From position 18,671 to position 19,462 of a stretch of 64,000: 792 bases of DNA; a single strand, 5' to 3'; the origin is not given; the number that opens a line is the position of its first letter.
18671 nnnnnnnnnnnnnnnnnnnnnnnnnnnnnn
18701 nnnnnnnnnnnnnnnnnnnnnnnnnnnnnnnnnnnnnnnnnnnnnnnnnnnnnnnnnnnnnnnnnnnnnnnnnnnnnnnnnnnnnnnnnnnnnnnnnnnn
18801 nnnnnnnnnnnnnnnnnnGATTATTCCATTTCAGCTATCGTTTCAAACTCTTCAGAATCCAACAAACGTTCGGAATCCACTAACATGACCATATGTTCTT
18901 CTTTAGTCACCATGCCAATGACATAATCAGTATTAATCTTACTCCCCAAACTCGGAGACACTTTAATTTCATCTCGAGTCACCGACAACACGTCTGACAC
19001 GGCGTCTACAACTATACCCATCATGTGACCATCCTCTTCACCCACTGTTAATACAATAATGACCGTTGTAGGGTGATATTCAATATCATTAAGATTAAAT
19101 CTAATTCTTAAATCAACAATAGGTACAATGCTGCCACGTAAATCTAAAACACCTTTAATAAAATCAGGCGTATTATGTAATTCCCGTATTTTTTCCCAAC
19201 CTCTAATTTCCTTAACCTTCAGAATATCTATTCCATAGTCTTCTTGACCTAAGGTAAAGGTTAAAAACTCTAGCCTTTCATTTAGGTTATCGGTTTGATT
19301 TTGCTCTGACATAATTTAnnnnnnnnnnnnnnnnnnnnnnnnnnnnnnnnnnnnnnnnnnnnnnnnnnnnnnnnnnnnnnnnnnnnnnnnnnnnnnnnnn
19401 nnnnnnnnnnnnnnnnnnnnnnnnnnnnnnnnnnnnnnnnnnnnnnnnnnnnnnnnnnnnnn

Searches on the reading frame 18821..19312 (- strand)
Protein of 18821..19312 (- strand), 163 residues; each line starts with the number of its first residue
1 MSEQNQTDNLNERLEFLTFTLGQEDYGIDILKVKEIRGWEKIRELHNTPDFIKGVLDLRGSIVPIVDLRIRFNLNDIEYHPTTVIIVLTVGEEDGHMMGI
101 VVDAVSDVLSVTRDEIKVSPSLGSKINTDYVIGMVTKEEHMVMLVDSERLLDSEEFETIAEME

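Call 3: search_protein_families(library=pfam, proteins=[window:18821-19312:-], max_evalue=0.01)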
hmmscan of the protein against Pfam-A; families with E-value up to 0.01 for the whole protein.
window:18821-19312:- (163 aa): 1 family
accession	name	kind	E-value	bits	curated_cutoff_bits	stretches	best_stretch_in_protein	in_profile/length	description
PF01584.24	CheW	-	3.6e-35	121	23.5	1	15-154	1-137/138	CheW-like domain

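Call 50: search_protein_families(library=ncbifam, proteins=[window:18821-19312:-], max_evalue=0.001)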
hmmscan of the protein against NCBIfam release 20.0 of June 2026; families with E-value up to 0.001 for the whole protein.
window:18821-19312:- (163 aa): 1 family
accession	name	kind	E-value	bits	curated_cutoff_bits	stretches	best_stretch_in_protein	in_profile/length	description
NF007903.0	PRK10612.1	equivalog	1e-50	171.7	260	1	14-159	17-159/167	chemotaxis protein CheW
